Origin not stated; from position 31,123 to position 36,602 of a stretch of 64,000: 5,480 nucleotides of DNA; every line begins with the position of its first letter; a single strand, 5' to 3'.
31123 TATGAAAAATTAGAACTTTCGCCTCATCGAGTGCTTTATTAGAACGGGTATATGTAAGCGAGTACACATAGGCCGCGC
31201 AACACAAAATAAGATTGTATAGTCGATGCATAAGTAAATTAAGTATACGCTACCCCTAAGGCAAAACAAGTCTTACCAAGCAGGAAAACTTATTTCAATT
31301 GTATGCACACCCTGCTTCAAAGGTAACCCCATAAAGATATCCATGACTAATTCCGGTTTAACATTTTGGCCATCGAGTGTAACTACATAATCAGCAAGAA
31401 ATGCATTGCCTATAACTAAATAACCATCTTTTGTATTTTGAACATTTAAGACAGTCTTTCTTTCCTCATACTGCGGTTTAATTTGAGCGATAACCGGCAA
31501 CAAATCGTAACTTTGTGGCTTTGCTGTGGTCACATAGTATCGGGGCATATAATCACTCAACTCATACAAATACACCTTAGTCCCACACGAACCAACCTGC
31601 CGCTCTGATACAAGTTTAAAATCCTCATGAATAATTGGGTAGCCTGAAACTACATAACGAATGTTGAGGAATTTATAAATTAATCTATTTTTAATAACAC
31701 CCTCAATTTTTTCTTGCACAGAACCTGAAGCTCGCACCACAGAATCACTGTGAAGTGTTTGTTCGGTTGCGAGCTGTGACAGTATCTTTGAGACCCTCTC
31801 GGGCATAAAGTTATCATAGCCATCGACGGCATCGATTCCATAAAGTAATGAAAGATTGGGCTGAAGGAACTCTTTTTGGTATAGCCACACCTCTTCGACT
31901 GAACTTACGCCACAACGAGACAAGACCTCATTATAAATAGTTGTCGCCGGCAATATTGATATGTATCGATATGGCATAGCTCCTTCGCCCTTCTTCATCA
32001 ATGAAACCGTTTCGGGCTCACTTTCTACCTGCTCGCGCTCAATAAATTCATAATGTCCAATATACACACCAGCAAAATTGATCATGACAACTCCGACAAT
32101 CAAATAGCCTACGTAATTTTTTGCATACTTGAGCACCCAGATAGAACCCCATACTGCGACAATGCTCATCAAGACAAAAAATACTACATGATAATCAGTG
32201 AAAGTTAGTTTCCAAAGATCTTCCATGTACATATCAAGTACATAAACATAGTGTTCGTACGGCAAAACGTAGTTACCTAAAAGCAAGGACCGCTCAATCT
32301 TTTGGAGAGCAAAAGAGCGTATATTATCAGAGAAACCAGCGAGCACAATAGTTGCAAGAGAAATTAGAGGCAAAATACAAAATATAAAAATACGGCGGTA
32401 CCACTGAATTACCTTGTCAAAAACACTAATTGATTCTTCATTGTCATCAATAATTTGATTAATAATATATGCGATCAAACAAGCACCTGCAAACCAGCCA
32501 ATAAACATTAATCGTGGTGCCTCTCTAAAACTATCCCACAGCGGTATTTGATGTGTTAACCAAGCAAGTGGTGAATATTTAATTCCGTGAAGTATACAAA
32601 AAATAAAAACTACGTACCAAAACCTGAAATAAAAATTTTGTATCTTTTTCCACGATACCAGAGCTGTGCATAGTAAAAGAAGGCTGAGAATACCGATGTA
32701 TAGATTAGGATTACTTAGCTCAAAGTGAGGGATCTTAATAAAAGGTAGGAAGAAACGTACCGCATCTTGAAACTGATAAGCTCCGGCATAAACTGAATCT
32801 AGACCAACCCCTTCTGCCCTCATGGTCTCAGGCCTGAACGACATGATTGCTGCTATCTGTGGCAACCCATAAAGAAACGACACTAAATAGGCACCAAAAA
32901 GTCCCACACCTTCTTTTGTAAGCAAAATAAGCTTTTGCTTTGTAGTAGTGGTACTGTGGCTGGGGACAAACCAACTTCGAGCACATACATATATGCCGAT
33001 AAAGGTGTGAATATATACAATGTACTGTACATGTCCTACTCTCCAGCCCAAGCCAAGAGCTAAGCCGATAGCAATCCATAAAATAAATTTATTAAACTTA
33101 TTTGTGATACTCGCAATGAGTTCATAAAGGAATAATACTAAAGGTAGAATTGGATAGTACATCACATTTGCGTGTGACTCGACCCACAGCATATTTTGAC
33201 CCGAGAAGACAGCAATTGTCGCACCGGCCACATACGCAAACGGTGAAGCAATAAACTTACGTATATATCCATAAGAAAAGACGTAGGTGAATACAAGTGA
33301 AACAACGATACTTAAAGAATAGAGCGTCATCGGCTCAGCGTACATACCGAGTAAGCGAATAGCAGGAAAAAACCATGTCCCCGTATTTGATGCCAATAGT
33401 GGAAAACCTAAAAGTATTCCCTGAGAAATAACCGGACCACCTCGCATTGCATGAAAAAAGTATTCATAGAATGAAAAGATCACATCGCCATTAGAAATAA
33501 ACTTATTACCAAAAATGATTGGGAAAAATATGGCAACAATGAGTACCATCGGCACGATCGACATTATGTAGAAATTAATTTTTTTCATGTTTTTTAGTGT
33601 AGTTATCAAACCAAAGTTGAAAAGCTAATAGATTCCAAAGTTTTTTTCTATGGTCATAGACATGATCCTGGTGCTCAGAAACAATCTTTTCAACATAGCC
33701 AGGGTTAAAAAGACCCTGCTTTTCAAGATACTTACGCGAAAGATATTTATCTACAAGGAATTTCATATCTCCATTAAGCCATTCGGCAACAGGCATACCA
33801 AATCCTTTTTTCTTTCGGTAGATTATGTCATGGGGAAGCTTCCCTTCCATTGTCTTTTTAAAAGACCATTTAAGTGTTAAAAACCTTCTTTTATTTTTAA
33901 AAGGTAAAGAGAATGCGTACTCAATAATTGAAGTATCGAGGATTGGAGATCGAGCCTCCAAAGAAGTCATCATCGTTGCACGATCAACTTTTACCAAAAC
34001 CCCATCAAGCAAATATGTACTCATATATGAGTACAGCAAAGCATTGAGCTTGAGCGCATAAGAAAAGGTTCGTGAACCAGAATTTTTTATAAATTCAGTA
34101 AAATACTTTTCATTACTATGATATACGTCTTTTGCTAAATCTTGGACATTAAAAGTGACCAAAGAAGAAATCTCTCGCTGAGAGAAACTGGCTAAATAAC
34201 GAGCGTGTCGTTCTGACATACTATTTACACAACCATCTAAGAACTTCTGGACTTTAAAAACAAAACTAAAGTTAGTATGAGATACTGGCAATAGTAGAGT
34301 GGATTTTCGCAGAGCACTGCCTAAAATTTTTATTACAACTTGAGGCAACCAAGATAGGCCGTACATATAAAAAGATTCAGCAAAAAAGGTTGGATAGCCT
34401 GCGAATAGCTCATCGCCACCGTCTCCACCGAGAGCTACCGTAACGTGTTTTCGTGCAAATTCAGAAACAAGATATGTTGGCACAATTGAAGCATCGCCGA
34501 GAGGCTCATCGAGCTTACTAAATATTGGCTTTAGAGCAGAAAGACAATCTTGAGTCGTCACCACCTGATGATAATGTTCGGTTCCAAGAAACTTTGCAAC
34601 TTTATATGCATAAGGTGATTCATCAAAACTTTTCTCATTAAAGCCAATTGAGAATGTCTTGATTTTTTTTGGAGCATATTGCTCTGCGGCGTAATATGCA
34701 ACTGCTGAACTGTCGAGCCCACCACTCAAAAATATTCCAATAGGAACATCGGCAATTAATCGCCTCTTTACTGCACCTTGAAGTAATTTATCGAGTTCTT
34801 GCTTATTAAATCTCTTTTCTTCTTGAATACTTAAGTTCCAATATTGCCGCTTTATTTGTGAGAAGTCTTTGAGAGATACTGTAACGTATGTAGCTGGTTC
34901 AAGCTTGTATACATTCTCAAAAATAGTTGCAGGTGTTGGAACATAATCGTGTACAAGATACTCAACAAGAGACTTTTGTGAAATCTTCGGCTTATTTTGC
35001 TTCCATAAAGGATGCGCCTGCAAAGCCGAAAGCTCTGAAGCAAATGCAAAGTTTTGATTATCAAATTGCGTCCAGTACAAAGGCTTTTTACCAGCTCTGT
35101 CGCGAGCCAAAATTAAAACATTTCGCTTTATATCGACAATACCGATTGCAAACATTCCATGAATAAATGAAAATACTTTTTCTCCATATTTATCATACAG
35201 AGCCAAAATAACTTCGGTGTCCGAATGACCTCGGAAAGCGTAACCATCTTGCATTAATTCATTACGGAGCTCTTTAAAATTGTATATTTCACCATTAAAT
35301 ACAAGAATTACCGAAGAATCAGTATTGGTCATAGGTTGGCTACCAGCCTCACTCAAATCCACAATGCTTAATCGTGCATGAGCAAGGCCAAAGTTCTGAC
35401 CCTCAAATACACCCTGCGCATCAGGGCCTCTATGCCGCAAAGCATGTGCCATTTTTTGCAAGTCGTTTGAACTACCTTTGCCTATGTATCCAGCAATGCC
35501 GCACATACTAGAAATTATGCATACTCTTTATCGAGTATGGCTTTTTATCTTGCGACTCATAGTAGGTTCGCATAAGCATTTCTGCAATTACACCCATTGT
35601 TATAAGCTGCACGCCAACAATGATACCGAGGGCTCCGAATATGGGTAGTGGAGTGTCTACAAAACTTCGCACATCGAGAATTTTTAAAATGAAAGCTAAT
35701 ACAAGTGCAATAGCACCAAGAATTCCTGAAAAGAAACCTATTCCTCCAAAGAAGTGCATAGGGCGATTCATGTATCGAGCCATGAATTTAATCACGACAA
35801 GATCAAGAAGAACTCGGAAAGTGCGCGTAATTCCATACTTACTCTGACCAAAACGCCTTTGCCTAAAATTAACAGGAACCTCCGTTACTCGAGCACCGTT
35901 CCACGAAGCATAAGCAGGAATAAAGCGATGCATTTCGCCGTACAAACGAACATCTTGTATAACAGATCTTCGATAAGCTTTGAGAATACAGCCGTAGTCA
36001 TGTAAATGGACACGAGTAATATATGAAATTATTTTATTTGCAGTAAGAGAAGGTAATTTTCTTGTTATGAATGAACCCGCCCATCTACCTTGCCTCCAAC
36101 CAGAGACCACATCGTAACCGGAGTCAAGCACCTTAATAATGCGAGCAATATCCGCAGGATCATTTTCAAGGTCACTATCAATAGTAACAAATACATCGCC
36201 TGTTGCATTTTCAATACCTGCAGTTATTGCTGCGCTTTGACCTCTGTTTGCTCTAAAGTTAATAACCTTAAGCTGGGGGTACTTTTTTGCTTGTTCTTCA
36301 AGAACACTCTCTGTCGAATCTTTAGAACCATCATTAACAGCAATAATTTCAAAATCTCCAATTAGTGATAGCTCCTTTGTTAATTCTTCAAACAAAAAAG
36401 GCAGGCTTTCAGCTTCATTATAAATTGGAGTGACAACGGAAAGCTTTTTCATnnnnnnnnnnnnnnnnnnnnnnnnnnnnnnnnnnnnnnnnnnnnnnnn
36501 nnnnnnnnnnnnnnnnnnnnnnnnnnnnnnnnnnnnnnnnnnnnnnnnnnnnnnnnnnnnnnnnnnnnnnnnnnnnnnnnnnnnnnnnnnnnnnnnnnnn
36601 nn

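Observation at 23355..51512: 28-kb translationally coupled glycosylation island with unusually high methyltransferase content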

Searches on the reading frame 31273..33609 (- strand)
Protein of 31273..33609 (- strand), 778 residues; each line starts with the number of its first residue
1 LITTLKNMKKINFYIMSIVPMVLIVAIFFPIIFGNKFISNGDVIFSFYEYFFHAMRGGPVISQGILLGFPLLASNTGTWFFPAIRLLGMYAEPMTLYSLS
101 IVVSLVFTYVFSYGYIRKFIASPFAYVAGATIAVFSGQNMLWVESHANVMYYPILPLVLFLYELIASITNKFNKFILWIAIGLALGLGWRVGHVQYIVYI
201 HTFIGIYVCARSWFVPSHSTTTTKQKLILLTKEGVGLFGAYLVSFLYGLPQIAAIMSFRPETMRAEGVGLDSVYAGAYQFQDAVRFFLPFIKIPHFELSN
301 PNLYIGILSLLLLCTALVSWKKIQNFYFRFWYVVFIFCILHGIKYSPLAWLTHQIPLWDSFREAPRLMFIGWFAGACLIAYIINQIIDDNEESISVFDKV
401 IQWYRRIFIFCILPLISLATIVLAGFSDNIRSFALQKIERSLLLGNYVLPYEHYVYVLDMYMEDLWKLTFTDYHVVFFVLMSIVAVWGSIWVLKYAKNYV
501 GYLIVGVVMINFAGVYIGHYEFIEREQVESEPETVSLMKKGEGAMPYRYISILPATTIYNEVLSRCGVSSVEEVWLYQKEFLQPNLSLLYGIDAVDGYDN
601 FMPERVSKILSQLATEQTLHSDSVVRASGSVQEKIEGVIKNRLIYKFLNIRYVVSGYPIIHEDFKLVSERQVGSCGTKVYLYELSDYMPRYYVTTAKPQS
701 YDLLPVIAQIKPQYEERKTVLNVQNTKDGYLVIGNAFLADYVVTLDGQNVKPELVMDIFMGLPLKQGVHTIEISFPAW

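Call 4: search_protein_families(library=pfam, proteins=[window:31273-33609:-], max_evalue=0.01)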
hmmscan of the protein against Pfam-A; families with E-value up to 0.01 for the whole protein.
window:31273-33609:- (778 aa): 1 family
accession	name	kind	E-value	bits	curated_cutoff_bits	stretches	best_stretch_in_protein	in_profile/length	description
PF09586.16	YfhO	-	1.1e-05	24.4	28.5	1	713-775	760-823/835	Bacterial membrane protein YfhO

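Call 10: search_protein_families(library=ncbifam, proteins=[window:31273-33609:-], max_evalue=0.01)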
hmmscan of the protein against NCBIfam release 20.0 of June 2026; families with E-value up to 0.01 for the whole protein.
window:31273-33609:- (778 aa): 0 families

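Call 36: search_protein_families(library=pfam, proteins=[window:31273-33609:-], max_evalue=10)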
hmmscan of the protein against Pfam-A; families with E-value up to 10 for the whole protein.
window:31273-33609:- (778 aa): 2 families
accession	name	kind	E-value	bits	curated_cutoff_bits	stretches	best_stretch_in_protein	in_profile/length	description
PF09586.16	YfhO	-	1.1e-05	24.4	28.5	1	713-775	760-823/835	Bacterial membrane protein YfhO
PF10166.14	DUF2368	-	1.9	8.6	25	1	124-161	54-91/134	Uncharacterised conserved protein (DUF2368)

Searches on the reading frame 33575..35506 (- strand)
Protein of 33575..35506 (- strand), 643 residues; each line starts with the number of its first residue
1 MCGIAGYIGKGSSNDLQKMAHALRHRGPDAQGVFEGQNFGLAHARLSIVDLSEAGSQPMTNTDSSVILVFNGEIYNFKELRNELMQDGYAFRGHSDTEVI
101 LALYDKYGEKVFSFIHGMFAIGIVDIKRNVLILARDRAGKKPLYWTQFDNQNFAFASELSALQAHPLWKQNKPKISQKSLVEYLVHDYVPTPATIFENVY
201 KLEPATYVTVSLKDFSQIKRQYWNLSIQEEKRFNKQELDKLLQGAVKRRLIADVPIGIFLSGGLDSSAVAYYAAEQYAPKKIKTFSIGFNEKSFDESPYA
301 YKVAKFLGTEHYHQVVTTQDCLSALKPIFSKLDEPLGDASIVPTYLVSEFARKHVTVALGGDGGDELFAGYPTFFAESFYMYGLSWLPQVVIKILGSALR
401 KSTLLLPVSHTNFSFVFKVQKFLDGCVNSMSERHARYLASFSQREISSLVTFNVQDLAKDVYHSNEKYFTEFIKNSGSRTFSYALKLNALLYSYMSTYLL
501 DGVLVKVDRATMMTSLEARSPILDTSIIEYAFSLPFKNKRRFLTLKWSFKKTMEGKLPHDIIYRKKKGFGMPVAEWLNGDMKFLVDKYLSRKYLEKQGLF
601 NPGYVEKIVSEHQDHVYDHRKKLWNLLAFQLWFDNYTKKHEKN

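Call 4: search_protein_families(library=pfam, proteins=[window:33575-35506:-], max_evalue=0.01)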
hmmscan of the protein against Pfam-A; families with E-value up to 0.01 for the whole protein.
window:33575-35506:- (643 aa): 7 families
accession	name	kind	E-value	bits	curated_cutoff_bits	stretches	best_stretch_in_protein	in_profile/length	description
PF00733.27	Asn_synthase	-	3.3e-94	316.9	21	1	237-633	1-353/354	Asparagine synthase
PF13537.11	GATase_7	-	2.8e-43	147.3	25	1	43-163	1-122/123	Glutamine amidotransferase domain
PF13522.11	GATase_6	-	5e-42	143.4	27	1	28-158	1-130/130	Glutamine amidotransferase domain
PF06508.19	QueC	-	0.00016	21.7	22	1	259-316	5-60/210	Queuosine biosynthesis protein QueC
PF02540.23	NAD_synthase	-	0.00041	20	21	1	237-375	4-141/242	NAD synthase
PF09147.15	CarA_N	-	0.0046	17.2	21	0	70-137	51-118/199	Carbapenam-3-carboxylate synthase, N-terminal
PF12481.13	DUF3700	-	0.0047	16.9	27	1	108-162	122-176/228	Aluminium induced protein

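Call 10: search_protein_families(library=ncbifam, proteins=[window:33575-35506:-], max_evalue=0.01)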
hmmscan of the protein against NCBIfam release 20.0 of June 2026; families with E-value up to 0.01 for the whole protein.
window:33575-35506:- (643 aa): 11 families
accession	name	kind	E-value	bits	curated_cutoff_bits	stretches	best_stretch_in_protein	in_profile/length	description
TIGR03108.1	eps_aminotran_1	hypoth_equivalog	3.4e-155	518.2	816.9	1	1-632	1-624/628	XrtA/PEP-CTERM system amidotransferase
TIGR01536.1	asn_synth_AEB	equivalog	4.7e-143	477.9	267.1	1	2-569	1-517/517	asparagine synthase (glutamine-hydrolyzing)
TIGR03104.1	trio_amidotrans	equivalog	4.3e-115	385.2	570.1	2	1-372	1-381/589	N-acetylglutaminylglutamine amidotransferase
NF006949.0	PRK09431.1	equivalog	2e-93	313.8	499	3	1-164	1-167/554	asparagine synthase B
NF033535.1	lass_lactam_cya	exception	3.3e-66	224.2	525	2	12-368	16-376/668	lasso peptide isopeptide bond-forming cyclase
NF033561.1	macrolact_Ik_Al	subfamily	2.8e-19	69.2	300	1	123-377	85-340/561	albusnodin/ikarugamycin family macrolactam cyclase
TIGR01134.1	purF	equivalog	2e-14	53.8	350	1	38-200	65-240/432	amidophosphoribosyltransferase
NF001484.0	PRK00331.1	subfamily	2e-14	52.9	381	1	38-164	66-200/601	isomerizing glutamine--fructose-6-phosphate transaminase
TIGR01135.1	glmS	equivalog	1.1e-11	44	418.05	1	38-163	65-198/607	glutamine--fructose-6-phosphate transaminase (isomerizing)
TIGR00364.1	TIGR00364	equivalog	0.00015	21.4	150.3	1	259-312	4-55/201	7-cyano-7-deazaguanine synthase QueC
TIGR00552.1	nadE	equivalog_domain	0.00031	20.1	63.65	1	235-375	6-149/251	NAD(+) synthase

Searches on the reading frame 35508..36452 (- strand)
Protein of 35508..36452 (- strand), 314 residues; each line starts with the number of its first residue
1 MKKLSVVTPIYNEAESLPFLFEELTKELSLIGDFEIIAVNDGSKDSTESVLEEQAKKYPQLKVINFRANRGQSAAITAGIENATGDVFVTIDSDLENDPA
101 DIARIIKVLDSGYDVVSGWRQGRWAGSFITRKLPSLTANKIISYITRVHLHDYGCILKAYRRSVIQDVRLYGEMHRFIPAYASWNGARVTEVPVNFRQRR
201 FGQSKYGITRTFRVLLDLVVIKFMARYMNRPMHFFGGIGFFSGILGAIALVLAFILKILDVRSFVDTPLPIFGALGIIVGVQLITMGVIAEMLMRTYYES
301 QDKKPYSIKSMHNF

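Call 4: search_protein_families(library=pfam, proteins=[window:35508-36452:-], max_evalue=0.01)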
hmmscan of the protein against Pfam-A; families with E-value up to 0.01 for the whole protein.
window:35508-36452:- (314 aa): 3 families
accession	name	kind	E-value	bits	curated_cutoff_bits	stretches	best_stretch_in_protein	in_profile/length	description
PF00535.33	Glycos_transf_2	-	2.9e-33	115.6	23.3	1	5-168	1-167/168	Glycosyl transferase family 2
PF13641.12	Glyco_tranf_2_3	-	1.2e-05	25.8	27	1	4-117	3-120/230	Glycosyltransferase like family 2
PF10111.15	Glyco_tranf_2_2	-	0.00064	19.7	27.3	1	5-109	1-106/276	Glycosyltransferase like family 2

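Call 38: search_protein_families(library=ncbifam, proteins=[window:35508-36452:-], max_evalue=0.001)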
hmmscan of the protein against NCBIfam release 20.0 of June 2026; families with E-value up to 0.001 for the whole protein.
window:35508-36452:- (314 aa): 21 families
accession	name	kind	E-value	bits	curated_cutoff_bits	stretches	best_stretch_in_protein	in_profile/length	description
NF007986.1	PRK10714.1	equivalog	5.4e-56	189.9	529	1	1-309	5-309/316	undecaprenyl-phosphate 4-deoxy-4-formamido-L-arabinose transferase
NF047588.1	GlcsyltransPgfSStrep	equivalog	1.1e-42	146.3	500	1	3-309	2-303/308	glycosyltransferase PgfS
TIGR04182.1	glyco_TIGR04182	equivalog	4.1e-21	75.6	325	1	5-299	3-288/293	S-layer glycoprotein N-glycosyltransferase AglJ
NF041875.1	EPS_EpsD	equivalog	1.2e-18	67.6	370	1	4-113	1-108/325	exopolysaccharide biosynthesis glycosyltransferase EpsD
TIGR03937.1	PgaC_IcaA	equivalog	3e-17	62.7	422.3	1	2-109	45-150/407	poly-beta-1,6-N-acetyl-D-glucosamine synthase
NF007482.0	PRK10073.1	equivalog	2.1e-15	56.5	423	1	2-100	6-101/334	glycosyltransferase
NF058614.1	PPMAGASynPpgS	equivalog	5.9e-13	48.7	370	1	6-205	4-205/226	polyprenyl-phospho-N-acetylgalactosaminyl synthase PpgS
NF041391.1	DPhHxTase_Halo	equivalog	2.5e-12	46.3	375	1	11-200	4-187/213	dolichyl-phosphate hexose transferase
TIGR04283.1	glyco_like_mftF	equivalog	5.3e-10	39.3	182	1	4-109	1-97/221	TIGR04283 family arsenosugar biosynthesis glycosyltransferase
TIGR03965.1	mycofact_glyco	equivalog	2e-09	36.9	280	1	3-99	75-169/467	mycofactocin biosynthesis glycosyltransferase MftF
TIGR03111.1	glyc2_xrt_Gpos1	hypoth_equivalog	1.9e-08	33.5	363.95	1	3-111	50-158/439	TIGR03111 family XrtG-associated glycosyltransferase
NF047683.1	TeichurnBiosyTuaG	equivalog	4.5e-08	33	400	1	3-107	7-109/252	teichuronic acid biosynthesis protein TuaG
NF038302.1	EPS_HpsE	equivalog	5.1e-08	32.2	300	1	3-99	2-101/307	hormogonium polysaccharide biosynthesis glycosyltransferase HpsE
NF041394.1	GtaseAglG_Halo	equivalog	1.9e-07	30.6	440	1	32-118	31-117/304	glucosyl-dolichyl phosphate glucuronosyltransferase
NF050050.1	ProtGlycPglI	equivalog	1.9e-06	27.5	500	1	1-117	1-116/306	GalNAc(5)-diNAcBac-PP-undecaprenol beta-1,3-glucosyltransferase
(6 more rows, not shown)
